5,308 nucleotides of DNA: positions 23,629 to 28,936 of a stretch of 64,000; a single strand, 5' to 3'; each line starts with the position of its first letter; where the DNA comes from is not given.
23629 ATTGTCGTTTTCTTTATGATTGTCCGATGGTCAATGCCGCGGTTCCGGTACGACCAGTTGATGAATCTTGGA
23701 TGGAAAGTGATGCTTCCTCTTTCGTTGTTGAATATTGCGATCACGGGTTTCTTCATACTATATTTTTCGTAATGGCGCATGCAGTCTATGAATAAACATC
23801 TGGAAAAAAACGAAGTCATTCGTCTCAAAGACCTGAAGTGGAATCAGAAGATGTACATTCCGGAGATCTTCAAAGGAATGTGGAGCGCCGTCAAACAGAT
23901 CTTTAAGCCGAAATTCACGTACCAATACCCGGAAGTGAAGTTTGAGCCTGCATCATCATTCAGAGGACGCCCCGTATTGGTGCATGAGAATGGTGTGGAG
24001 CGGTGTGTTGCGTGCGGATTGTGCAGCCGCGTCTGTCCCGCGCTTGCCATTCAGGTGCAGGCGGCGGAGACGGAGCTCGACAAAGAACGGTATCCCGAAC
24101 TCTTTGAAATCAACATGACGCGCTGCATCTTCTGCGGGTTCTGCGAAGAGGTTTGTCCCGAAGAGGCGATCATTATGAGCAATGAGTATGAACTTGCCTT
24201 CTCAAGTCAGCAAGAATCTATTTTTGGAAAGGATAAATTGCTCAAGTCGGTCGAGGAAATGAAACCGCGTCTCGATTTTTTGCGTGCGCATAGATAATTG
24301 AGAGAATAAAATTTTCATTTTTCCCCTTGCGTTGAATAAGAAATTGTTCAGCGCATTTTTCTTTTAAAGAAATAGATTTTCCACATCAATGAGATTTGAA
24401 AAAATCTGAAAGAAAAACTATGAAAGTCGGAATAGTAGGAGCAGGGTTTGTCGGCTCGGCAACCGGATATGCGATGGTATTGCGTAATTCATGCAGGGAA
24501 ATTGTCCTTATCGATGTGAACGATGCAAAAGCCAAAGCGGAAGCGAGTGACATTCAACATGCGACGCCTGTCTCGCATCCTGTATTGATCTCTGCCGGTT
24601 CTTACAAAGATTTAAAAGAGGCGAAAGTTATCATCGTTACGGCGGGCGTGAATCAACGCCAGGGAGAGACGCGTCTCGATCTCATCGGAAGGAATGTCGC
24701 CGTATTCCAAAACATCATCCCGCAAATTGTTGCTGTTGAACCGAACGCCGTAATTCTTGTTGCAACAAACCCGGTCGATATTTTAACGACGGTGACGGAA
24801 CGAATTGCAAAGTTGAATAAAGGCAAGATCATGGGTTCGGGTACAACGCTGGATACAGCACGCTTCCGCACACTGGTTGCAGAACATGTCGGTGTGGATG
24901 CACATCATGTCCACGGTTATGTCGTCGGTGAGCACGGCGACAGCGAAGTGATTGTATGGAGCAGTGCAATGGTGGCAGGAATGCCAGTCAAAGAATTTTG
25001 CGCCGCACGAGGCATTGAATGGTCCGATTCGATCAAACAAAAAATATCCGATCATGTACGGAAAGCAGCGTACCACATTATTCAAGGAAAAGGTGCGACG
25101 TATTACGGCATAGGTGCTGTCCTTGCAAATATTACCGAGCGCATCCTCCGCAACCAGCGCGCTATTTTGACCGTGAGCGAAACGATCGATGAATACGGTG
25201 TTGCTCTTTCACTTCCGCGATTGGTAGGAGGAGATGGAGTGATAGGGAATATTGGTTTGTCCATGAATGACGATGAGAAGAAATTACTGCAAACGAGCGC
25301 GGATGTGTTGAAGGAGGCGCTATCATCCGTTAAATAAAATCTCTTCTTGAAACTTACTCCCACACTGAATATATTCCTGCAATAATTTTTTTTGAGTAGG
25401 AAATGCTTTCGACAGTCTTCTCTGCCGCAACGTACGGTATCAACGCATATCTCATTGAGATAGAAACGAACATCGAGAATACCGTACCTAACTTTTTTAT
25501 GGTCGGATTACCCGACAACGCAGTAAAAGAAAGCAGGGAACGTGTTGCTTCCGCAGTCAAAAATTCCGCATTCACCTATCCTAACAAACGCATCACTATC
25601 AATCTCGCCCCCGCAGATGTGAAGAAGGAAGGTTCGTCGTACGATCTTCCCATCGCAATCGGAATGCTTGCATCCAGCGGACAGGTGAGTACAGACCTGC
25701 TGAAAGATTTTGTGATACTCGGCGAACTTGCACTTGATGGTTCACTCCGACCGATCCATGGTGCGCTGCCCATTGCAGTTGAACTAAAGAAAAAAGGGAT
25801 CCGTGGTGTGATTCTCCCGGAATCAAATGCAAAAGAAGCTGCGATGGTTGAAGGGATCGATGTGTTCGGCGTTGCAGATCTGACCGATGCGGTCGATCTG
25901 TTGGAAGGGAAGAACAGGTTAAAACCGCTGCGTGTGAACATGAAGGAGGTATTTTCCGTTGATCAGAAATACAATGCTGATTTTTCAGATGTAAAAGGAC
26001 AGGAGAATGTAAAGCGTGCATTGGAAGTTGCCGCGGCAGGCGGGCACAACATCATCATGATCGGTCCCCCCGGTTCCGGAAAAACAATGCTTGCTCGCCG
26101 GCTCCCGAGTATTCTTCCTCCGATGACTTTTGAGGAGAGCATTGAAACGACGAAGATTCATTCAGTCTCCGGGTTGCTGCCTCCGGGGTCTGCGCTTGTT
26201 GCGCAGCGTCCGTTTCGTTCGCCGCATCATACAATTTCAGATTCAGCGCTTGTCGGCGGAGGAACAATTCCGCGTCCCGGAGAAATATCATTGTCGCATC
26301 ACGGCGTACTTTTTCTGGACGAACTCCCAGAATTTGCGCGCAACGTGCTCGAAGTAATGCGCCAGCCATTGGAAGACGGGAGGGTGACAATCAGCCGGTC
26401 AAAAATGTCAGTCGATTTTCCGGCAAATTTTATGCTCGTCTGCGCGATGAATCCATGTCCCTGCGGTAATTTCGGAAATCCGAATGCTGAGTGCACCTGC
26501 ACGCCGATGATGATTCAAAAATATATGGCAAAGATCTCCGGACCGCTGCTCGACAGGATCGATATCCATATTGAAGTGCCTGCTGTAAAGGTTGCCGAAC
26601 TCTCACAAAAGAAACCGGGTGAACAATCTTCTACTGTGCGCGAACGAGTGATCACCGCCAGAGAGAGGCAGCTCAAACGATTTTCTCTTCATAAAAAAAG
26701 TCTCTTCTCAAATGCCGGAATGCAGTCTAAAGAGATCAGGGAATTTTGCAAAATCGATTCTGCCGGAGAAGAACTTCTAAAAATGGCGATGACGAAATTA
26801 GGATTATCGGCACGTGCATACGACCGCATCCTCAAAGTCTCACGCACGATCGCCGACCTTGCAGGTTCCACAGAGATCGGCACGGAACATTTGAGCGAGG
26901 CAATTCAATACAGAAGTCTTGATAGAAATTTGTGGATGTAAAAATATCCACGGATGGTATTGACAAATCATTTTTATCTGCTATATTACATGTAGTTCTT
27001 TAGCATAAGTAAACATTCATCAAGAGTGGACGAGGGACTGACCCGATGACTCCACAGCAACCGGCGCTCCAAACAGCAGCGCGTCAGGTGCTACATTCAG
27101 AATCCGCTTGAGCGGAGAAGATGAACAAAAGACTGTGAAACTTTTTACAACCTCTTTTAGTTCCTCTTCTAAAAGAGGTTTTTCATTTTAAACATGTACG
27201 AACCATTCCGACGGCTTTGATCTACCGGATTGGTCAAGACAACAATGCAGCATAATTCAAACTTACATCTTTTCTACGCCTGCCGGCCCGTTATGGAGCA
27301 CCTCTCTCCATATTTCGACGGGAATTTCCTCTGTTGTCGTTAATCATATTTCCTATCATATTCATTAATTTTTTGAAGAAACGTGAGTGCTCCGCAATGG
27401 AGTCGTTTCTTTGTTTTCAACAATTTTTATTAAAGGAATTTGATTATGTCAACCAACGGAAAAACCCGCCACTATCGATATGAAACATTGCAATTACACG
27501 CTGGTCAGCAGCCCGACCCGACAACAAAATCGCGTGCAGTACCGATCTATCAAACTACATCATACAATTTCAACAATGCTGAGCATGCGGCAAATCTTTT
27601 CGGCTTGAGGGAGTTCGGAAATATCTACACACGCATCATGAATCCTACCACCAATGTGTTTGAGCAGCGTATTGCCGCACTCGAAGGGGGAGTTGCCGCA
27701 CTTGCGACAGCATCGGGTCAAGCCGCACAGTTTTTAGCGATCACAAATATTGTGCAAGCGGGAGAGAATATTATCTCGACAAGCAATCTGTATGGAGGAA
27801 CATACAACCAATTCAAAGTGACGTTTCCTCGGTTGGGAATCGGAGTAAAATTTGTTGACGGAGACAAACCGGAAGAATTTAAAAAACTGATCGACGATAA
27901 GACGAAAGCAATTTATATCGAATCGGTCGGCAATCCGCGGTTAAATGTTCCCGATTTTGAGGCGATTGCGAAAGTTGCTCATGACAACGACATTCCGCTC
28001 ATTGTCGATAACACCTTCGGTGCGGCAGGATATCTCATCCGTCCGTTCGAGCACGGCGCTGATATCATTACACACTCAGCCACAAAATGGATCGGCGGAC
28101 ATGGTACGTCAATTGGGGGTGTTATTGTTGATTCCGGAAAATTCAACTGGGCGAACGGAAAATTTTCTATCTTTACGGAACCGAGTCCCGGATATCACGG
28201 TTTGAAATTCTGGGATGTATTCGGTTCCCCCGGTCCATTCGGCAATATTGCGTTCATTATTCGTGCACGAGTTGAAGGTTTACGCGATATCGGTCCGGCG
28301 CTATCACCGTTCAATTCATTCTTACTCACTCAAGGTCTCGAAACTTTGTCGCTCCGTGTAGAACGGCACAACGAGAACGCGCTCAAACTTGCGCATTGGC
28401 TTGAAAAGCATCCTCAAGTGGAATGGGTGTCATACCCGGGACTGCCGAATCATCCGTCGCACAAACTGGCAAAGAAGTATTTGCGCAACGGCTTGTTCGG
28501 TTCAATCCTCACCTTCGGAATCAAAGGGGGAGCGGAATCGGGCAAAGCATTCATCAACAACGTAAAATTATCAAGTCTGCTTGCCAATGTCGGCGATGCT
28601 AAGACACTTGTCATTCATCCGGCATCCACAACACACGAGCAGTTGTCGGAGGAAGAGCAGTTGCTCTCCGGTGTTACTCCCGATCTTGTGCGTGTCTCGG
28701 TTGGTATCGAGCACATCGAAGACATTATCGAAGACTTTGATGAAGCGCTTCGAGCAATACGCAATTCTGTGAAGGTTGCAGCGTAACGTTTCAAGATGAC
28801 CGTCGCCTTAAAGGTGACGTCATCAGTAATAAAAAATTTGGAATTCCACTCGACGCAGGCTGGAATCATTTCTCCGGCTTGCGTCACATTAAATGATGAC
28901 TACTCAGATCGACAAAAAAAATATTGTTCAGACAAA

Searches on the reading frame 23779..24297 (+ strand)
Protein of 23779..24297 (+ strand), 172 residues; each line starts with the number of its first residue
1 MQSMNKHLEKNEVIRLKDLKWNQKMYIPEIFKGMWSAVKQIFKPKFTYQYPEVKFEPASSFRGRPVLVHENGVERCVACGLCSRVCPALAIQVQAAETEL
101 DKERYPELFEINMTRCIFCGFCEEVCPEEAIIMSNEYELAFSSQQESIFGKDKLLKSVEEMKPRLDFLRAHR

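Call 53: search_protein_families(library=pfam, proteins=[window:23779-24297:+], max_evalue=0.00001)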
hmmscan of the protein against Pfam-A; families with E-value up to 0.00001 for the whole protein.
window:23779-24297:+ (172 aa): 9 families
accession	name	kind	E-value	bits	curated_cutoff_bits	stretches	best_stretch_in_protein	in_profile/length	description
PF00037.32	Fer4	-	8e-14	51.2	21.1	1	110-131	2-23/24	4Fe-4S binding domain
PF13183.11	Fer4_8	-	3.6e-10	40.7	27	0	73-129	2-67/68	4Fe-4S dicluster domain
PF12838.12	Fer4_7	-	4.6e-10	40.2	27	1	75-130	1-52/52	4Fe-4S dicluster domain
PF12837.12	Fer4_6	-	2.1e-09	37.3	25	0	109-131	2-24/24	4Fe-4S binding domain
PF14697.11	Fer4_21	-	2.7e-09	37.5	35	0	69-91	34-57/59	4Fe-4S dicluster domain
PF13187.11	Fer4_9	-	3.3e-09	37.1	27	1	75-131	1-52/52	4Fe-4S dicluster domain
PF13484.11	Fer4_16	-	9e-09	36.4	30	0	75-103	1-27/66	4Fe-4S double cluster binding domain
PF13237.11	Fer4_10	-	5.3e-08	33.1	25.5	1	74-127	7-53/53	4Fe-4S dicluster domain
PF12797.12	Fer4_2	-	1.9e-07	31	24.5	0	74-88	8-22/22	4Fe-4S binding domain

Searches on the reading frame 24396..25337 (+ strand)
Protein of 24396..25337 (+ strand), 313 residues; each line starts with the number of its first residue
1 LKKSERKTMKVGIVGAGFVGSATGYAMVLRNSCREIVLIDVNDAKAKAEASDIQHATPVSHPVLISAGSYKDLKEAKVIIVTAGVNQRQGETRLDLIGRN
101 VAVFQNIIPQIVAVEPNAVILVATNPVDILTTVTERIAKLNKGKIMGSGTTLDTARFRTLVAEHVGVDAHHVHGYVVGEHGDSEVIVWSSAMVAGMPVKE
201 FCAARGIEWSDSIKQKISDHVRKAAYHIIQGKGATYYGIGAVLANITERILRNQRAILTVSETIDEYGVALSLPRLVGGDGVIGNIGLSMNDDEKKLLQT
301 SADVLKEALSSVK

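Call 53: search_protein_families(library=pfam, proteins=[window:24396-25337:+], max_evalue=0.00001)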
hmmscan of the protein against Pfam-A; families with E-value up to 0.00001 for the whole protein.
window:24396-25337:+ (313 aa): 2 families
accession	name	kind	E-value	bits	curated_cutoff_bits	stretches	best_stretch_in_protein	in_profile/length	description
PF00056.29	Ldh_1_N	-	6.3e-39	133.7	27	1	9-147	1-141/141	lactate/malate dehydrogenase, NAD binding domain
PF02866.23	Ldh_1_C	-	1e-34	120.5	22.6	1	150-311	1-169/174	lactate/malate dehydrogenase, alpha/beta C-terminal domain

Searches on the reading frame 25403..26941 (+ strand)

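Call 53: search_protein_families(library=pfam, proteins=[window:25403-26941:+], max_evalue=0.00001)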
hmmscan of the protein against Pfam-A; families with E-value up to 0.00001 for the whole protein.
window:25403-26941:+ (512 aa): 5 families
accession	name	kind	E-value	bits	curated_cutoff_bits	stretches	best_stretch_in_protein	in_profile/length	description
PF01078.27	Mg_chelatase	-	6.7e-100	333.1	20.3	1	193-399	1-206/207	Magnesium chelatase, subunit ChlI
PF13541.12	ChlI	-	2.1e-47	160.4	27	1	20-142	1-121/121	Subunit ChlI of Mg-chelatase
PF13335.12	Mg_chelatase_C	-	2.1e-34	118.4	26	1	406-504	1-94/94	Magnesium chelatase, subunit ChlI C-terminal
PF07728.20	AAA_5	-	4.3e-11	43.4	22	1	216-353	1-125/139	AAA domain (dynein-related subfamily)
PF05362.19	Lon_C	-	4e-06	27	21.1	0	18-146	43-176/205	Lon protease (S16) C-terminal proteolytic domain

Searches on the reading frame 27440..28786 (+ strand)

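Call 53: search_protein_families(library=pfam, proteins=[window:27440-28786:+], max_evalue=0.00001)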
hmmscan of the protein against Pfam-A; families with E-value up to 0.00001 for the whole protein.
window:27440-28786:+ (448 aa): 4 families
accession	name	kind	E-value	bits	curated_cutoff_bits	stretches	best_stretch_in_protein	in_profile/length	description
PF01053.26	Cys_Met_Meta_PP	-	6e-145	483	27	1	15-437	1-380/381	Cys/Met metabolism PLP-dependent enzyme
PF01041.23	DegT_DnrJ_EryC1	-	7.4e-08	32.4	19.8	1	67-191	22-146/360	DegT/DnrJ/EryC1/StrS aminotransferase family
PF00266.25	Aminotran_5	-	1.9e-06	27.5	21.5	1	143-225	128-210/371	Aminotransferase class-V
PF01212.27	Beta_elim_lyase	-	2.8e-06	27.3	27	1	68-325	31-269/288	Beta-eliminating lyase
